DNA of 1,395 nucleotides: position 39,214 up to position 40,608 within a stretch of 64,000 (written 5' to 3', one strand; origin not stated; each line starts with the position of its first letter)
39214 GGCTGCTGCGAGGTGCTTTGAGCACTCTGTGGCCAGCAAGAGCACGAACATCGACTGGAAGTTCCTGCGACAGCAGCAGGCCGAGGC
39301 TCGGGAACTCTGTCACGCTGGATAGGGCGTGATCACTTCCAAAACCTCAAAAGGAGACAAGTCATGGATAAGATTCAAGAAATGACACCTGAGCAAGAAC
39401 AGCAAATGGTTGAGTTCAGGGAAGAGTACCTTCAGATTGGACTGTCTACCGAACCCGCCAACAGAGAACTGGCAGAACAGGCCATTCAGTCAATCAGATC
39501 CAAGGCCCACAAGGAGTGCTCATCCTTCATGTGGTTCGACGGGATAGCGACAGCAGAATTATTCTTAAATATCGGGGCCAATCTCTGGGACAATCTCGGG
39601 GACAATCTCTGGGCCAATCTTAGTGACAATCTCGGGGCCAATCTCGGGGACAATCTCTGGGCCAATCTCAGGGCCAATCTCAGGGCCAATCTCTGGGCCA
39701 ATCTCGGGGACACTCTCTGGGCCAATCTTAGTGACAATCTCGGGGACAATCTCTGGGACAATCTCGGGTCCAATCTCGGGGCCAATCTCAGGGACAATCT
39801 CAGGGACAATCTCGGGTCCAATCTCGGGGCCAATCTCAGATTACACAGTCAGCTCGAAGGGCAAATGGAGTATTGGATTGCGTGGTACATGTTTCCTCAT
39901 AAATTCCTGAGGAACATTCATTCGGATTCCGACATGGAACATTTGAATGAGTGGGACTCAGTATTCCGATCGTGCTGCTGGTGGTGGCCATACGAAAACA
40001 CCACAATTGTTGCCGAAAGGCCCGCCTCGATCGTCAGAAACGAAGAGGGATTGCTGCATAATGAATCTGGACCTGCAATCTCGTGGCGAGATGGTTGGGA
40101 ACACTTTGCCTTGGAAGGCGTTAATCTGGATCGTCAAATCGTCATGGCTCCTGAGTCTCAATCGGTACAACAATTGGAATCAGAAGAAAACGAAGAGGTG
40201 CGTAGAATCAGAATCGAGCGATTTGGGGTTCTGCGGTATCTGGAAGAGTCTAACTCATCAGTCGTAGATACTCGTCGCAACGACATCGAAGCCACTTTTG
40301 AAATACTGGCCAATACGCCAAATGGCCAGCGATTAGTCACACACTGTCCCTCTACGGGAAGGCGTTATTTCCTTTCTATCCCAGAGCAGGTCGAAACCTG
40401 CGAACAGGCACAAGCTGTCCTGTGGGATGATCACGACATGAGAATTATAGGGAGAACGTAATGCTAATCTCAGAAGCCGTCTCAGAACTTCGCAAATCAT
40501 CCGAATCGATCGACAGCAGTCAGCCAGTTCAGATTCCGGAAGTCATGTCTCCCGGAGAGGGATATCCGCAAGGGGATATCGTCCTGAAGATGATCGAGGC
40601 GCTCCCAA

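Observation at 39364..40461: Protein with about 22 tandem tetrapeptide repeats ([A/D]-N-L-[W/G/R/S]) encoded by a 12-bp DNA tandem array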

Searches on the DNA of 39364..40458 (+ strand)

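Call 124: search_rna_families(sources=[L021, L004, L005, L006, L007, L008, L009, L010, L011, L012, L013, L015, L016], threshold=gathering)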
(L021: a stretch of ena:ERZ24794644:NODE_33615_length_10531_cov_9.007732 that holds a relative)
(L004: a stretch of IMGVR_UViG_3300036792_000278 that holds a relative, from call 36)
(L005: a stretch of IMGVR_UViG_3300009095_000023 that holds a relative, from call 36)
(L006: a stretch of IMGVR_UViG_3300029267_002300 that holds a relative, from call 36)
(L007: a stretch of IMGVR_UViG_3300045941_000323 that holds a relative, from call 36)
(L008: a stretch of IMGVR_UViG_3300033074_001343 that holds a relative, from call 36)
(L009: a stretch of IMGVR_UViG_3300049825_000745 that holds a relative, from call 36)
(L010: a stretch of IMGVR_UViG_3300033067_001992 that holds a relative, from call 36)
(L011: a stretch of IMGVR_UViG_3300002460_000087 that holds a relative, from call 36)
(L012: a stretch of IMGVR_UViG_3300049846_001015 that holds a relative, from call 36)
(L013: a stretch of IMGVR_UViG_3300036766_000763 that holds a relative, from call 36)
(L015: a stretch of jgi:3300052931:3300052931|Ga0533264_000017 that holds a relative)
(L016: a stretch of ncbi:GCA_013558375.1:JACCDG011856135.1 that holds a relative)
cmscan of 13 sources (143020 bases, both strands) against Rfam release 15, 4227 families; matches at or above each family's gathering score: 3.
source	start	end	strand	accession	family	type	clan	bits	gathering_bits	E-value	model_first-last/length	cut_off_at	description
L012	3087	3160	+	RF00005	tRNA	Gene; tRNA;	CL00001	67.9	29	2.6e-12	1-71/71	no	tRNA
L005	2872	2944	+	RF00005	tRNA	Gene; tRNA;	CL00001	53.9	29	1.9e-08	1-71/71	no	tRNA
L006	6399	6481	-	RF02996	int-alpA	Gene; sRNA;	-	36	35.8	0.0021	1-71/71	no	int-alpA RNA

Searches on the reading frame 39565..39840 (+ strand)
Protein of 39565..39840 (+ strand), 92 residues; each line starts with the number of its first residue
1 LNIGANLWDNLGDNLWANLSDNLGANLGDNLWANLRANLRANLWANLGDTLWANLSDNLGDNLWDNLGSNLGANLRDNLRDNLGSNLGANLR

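Call 103: search_protein_families(library=padloc, proteins=[window:39565-39840:+], max_evalue=0.01)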
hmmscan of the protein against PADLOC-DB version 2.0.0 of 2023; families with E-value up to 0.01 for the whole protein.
window:39565-39840:+ (92 aa): 1 family
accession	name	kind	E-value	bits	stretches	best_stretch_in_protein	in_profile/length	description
PDLC03131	Specificity_I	-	3.6e-08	31.1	1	11-78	156-223/439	Type I specificity subunit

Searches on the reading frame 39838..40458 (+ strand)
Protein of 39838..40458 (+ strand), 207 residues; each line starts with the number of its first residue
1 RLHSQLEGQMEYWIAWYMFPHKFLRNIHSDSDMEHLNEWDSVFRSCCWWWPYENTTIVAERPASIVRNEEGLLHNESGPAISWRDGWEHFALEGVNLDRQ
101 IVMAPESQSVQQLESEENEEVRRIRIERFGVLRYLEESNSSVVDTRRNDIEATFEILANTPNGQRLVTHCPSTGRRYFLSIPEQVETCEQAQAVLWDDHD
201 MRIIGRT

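Call 35: find_related_loci(query=A3, collection=genome_contigs, flank=6000)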
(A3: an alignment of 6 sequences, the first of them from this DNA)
Query A3 (205 aa) in genome_contigs; peptide patterns used: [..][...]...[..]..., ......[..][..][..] (x = any residue, [..] = any of these).
99 stretches matched a pattern; 1 encode a relative of the query (tblastn E <= 1e-3); 1 distinct loci.
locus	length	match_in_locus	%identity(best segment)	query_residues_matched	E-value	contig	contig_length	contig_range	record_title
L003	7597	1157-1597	46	46-193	2e-39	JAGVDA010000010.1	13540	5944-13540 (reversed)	MAG: Thermosynechococcus sp. WC_1 c_000000106783, whole genome shotgun sequence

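Call 36: find_related_loci(query=A3, collection=viral_contigs, flank=6000)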
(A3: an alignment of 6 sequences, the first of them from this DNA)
Query A3 (205 aa) in viral_contigs; peptide patterns used: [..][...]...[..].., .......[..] (x = any residue, [..] = any of these).
72 stretches matched a pattern; 11 encode a relative of the query (tblastn E <= 1e-3); 11 distinct loci.
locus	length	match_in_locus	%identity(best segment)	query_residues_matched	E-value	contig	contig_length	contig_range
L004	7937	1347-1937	46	6-202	3e-52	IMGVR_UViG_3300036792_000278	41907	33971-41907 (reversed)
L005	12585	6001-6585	43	13-205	1e-43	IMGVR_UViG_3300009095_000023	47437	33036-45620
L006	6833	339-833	47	43-205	4e-42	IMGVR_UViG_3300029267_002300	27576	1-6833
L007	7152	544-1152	40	10-205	9e-41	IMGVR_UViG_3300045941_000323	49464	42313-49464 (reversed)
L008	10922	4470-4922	42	46-195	2e-38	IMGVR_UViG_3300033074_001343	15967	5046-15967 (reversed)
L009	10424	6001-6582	37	1-194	1e-37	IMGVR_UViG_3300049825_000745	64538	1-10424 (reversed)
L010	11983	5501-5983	47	40-201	5e-35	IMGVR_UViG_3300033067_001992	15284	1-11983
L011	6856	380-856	44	52-205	4e-34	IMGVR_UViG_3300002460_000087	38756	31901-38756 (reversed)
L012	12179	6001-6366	49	71-190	3e-25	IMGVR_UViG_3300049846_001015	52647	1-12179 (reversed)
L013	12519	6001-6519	31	11-189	3e-24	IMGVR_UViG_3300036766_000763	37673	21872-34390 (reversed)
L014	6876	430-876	32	60-202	1e-17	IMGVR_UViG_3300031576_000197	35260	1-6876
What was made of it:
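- Tried and rejected: It was repeated with a 6-sequence C-domain alignment (calls 35, 36), which samples only the query's subclade.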

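Call 55: search_dna_similar(query=window:39838-40458:+, collection=phages, mode=protein, max_evalue=0.001, max_rows=30)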
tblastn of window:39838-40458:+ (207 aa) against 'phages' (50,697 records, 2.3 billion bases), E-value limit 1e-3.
Records with a match: 2; places in all: 2; records where one place covers at least 80% of the query: 1.
Best place of each record, by identity: <60% 2.
By first word of the organism name: Caudoviricetes 1; Mycobacterium 1.
By host as written in the record: - 1; Mycobacterium abscessus GD102 1.
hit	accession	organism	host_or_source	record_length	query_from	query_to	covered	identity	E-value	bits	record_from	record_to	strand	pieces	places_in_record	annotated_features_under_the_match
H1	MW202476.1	Caudoviricetes sp.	Manatee Spring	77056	8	197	92%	32.0%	7e-19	89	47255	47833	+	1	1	hypothetical protein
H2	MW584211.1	Mycobacterium phage prophiGD102-1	Mycobacterium abscessus GD102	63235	12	102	44%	33.0%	4e-7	56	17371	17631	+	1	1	38: hypothetical protein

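Call 56: search_dna_similar(query=window:39838-40458:+, collection=plasmids, mode=protein, max_evalue=0.001, max_rows=20)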
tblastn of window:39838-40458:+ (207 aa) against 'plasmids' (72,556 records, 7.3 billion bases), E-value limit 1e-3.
Records with a match: 6; places in all: 8; records where one place covers at least 80% of the query: 0.
Best place of each record, by identity: <60% 6.
By first word of the organism name: Streptomyces 2; Nocardia 2; Nonomuraea 1; Mycolicibacterium 1.
By predicted mobility (MOB-suite, as given by PLSDB): non-mobilizable 6.
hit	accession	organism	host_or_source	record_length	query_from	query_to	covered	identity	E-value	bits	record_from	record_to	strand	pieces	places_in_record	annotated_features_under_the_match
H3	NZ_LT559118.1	Nonomuraea gerenzanensis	-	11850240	32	193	78%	30.6%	2e-7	57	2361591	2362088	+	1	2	none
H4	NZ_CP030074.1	Streptomyces cadmiisoli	Whole organism,soil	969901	36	193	76%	29.3%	9e-8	59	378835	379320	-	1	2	DUF6745 domain-containing protein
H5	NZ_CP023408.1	Streptomyces fungicidicus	Pig,cell culture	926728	42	193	73%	29.4%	2e-7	57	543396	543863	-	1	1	DUF6745 domain-containing protein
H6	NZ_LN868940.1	Nocardia farcinica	not known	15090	32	102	34%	32.4%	4e-7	57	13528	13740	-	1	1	DUF6745 domain-containing protein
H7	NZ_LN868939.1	Nocardia farcinica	not known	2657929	32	97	32%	34.8%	8e-7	56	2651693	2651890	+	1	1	none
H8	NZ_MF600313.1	Mycolicibacterium sp. CBMA 213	Soil,soil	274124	42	102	29%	36.1%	1e-4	49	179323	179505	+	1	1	DUF6745 domain-containing protein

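Call 57: get_annotated_region(hit=H2, flank=5000)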
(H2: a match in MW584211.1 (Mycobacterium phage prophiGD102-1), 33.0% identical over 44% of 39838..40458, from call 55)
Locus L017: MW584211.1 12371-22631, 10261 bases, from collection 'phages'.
description: Mycobacterium phage prophiGD102-1, complete genome.
organism: Mycobacterium phage prophiGD102-1 (NCBI taxid 2813236)
taxonomy: Viruses; Duplodnaviria; Heunggongvirae; Uroviricota; Caudoviricetes
host: Mycobacterium abscessus GD102; source: -; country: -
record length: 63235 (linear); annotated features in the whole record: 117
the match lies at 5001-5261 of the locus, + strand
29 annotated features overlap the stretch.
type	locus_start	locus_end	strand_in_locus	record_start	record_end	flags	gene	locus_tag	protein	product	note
CDS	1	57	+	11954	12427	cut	28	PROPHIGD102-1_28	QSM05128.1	Mu Gam-like protein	-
CDS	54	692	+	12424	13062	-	29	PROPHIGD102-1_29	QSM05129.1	ERF family ssDNA binding protein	-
CDS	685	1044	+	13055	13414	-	30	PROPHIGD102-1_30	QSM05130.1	hypothetical protein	-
CDS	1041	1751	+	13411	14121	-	31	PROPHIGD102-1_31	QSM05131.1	helix-turn-helix DNA binding protein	-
CDS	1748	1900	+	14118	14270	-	32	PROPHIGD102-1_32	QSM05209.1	hypothetical protein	-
CDS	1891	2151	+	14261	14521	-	33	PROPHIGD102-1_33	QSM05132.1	hypothetical protein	-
CDS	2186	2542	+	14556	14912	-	34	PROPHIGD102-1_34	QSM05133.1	hypothetical protein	-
CDS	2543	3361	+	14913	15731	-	35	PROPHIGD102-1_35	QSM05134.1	RepA-like replication initiator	-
CDS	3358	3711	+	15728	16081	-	36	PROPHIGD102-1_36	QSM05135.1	hypothetical protein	-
CDS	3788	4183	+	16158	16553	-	37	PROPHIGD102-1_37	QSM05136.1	hypothetical protein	-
CDS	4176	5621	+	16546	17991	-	38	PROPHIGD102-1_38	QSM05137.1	hypothetical protein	-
CDS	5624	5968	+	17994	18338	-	39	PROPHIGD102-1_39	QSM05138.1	hypothetical protein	-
CDS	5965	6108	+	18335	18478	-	40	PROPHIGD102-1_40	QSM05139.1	hypothetical protein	-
CDS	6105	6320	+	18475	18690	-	41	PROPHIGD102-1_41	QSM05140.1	hypothetical protein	-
CDS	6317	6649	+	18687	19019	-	42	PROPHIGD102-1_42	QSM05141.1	hypothetical protein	-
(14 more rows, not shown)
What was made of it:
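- Location in replication/early regions, three genes after a RepA-like initiator in prophiGD102-1 (call 57).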

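Call 58: get_annotated_region(hit=H4, flank=5000)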
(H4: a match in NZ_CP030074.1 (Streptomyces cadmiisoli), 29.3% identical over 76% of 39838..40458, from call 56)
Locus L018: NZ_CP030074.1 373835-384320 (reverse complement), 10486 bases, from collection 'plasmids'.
description: Streptomyces cadmiisoli strain ZFG47 plasmid unnamed1, complete sequence
organism: Streptomyces cadmiisoli (NCBI taxid 2184053)
taxonomy: Bacteria; Actinomycetota; Actinomycetes; Kitasatosporales; Streptomycetaceae; Streptomyces; Streptomyces cadmiisoli
host: -; source: Whole organism,soil; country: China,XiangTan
typing (MOB-suite, as given by PLSDB): non-mobilizable
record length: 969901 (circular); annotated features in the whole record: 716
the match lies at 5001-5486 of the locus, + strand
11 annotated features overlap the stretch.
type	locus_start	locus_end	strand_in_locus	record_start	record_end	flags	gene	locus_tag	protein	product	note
CDS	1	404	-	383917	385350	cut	-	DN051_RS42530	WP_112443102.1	STM4012 family radical SAM protein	-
CDS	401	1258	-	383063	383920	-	-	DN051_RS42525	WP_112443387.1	STM4013/SEN3800 family hydrolase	-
CDS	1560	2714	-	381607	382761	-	-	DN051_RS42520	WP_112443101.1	STM4014 family protein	-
CDS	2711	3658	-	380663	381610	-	-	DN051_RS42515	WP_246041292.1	STM4015 family protein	-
CDS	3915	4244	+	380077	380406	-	-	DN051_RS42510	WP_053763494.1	hypothetical protein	-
CDS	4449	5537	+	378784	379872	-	-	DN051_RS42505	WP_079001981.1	DUF6745 domain-containing protein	-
CDS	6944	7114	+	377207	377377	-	-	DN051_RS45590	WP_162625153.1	hypothetical protein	-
CDS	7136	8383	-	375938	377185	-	-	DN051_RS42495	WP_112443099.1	IS110 family transposase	-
CDS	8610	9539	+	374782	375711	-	-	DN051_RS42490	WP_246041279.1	IS110 family transposase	-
CDS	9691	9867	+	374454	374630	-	-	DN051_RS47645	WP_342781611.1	hypothetical protein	-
CDS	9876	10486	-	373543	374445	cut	-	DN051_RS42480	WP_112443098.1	AfsR/SARP family transcriptional regulator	-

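Call 59: get_annotated_region(hit=H1, flank=5000)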
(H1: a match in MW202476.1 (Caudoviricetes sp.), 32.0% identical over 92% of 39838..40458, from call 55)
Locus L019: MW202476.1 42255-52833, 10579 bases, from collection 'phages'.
description: Siphoviridae sp. isolate cta39025, complete genome.
organism: Caudoviricetes sp. (NCBI taxid 2832643)
taxonomy: Viruses; Duplodnaviria; Heunggongvirae; Uroviricota; Caudoviricetes
host: -; source: Manatee Spring; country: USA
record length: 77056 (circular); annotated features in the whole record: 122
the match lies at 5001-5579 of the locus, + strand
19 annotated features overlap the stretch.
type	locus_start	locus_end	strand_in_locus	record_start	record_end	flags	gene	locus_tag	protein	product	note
CDS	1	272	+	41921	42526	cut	-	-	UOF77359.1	metallopeptidase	-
CDS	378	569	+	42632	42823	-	-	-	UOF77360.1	hypothetical protein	-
CDS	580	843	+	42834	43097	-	-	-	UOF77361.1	hypothetical protein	-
CDS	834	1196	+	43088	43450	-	-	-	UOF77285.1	putative transcriptional regulator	-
CDS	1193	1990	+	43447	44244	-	-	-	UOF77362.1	P63c domain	-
CDS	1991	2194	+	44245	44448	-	-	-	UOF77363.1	hypothetical protein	-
CDS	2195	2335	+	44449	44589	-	-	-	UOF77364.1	hypothetical protein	-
CDS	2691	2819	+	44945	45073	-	-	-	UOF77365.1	hypothetical protein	-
CDS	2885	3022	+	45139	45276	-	-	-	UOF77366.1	hypothetical protein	-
CDS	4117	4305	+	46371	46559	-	-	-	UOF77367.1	hypothetical protein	-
CDS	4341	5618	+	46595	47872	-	-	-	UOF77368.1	hypothetical protein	-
CDS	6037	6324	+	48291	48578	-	-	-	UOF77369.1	hypothetical protein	-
CDS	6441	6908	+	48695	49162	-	-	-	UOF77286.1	5'(3')-deoxyribonucleotidase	-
CDS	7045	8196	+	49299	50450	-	-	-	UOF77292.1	integrase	-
CDS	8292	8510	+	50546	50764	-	-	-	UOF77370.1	hypothetical protein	-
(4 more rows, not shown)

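Call 78: search_protein_representatives(protein=window:39838-40458:+)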
Query: 207 residues. Proteins with E-value up to 0.001 (for the whole library): 7513; up to 1e-10: 3280; up to 1e-30: 197. The best 150 are listed.
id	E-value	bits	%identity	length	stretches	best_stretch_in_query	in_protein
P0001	3.9e-139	477.4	100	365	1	1-207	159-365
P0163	2.6e-71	255.7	57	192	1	15-207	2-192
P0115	4.6e-54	199.4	59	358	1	33-207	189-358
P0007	2.5e-51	190.4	55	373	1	43-207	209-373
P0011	3.9e-51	189.8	48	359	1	8-202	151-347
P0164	3.3e-50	186.8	48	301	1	23-207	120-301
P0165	5.5e-50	186.1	45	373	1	12-207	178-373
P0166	1.4e-48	181.5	47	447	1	5-197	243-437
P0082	1.5e-48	181.3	44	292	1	11-198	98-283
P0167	3.2e-48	180.3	45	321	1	2-195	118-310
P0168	4.2e-48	179.9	44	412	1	11-205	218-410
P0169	7.9e-48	179.0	45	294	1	8-193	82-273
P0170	4.3e-47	176.6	46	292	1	43-207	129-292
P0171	6.1e-47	176.1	46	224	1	6-198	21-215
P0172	5.2e-46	173.0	44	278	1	12-206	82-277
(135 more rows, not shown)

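Call 80: search_protein_families(library=pfam, proteins=[L018:3915-4241:+, L017:3788-4180:+, L013:4818-5207:+, L019:5567-6034:+], max_evalue=1)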
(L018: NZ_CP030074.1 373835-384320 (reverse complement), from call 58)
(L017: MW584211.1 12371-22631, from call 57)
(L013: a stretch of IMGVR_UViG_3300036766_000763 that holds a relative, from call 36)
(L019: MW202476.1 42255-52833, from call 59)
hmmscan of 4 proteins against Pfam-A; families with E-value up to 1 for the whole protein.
L018:3915-4241:+ (109 aa): 1 family
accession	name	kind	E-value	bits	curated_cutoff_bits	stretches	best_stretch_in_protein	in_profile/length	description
PF20011.4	fvmJAB_N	-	0.21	12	27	1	20-80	23-82/158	JAB N-terminal domain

L017:3788-4180:+ (131 aa): 0 families

L013:4818-5207:+ (130 aa): 0 families

L019:5567-6034:+ (156 aa): 0 families

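Call 81: search_protein_families(library=phrogs, proteins=[L018:3915-4241:+, L017:3788-4180:+, L013:4818-5207:+, L019:5567-6034:+], max_evalue=0.01)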
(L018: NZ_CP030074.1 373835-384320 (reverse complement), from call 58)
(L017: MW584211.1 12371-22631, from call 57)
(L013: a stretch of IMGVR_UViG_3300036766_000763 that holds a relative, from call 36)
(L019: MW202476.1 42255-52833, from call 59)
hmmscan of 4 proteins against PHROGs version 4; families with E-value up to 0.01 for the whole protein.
L018:3915-4241:+ (109 aa): 1 family
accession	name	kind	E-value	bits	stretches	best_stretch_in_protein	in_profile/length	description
phrog_27831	-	unknown function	1.3e-11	45.7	1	2-109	11-124/124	-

L017:3788-4180:+ (131 aa): 1 family
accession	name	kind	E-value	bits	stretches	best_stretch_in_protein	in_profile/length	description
phrog_27831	-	unknown function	7.5e-13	49.6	1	22-131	2-124/124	-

L013:4818-5207:+ (130 aa): 1 family
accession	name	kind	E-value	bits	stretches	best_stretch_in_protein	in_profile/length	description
phrog_27831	-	unknown function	1.7e-08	35.6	1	31-130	10-124/124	-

L019:5567-6034:+ (156 aa): 1 family
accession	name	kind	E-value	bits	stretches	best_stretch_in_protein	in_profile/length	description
phrog_27831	-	unknown function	1.2e-07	32.8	1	46-156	7-124/124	-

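Call 89: search_protein_families(library=pfam, proteins=[L017:4176-5618:+], max_evalue=1)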
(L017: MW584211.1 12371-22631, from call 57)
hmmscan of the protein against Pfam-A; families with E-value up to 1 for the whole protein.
L017:4176-5618:+ (481 aa): 4 families
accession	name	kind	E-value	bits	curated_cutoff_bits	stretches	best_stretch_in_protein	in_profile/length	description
PF20530.3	DUF6745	-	6e-29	101.3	27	1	291-475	24-201/206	Domain of unknown function (DUF6745)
PF11159.13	DUF2939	-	8.9e-07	29.6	24.8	0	104-152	43-83/93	Protein of unknown function (DUF2939)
PF05698.19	Trigger_C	-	0.016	15.7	22.7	0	107-165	3-61/162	Bacterial trigger factor protein (TF) C-terminus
PF06763.17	Minor_tail_Z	-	0.37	11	23.9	0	227-258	154-185/190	Prophage minor tail protein Z (GPZ)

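Call 98: search_dna_similar(query=L017:5031-5618:+, collection=phages, mode=protein, max_evalue=0.001, max_rows=40)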
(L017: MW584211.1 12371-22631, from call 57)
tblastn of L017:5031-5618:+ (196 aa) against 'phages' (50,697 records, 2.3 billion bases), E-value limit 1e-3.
Records with a match: 2; places in all: 2; records where one place covers at least 80% of the query: 2.
Best place of each record, by identity: >=99% 1; <60% 1.
By first word of the organism name: Mycobacterium 1; Caudoviricetes 1.
By host as written in the record: Mycobacterium abscessus GD102 1; - 1.
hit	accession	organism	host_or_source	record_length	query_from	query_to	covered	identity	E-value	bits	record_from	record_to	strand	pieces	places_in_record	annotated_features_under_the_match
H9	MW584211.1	Mycobacterium phage prophiGD102-1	Mycobacterium abscessus GD102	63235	1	196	100%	100.0%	3e-131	410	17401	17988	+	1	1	38: hypothetical protein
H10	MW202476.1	Caudoviricetes sp.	Manatee Spring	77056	8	195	96%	32.1%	9e-18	86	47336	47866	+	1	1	hypothetical protein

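Call 103: search_protein_families(library=padloc, proteins=[window:39838-40458:+, L018:4449-5534:+, L017:4176-5618:+], max_evalue=0.01)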
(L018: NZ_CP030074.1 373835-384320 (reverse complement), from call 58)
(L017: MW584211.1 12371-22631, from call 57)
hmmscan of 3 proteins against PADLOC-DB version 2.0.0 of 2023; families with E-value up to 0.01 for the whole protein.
window:39838-40458:+ (207 aa): 0 families

L018:4449-5534:+ (362 aa): 0 families

L017:4176-5618:+ (481 aa): 1 family
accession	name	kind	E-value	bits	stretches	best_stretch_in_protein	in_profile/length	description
PDLC05037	PDC-S55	-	0.0047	15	0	212-252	55-95/182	-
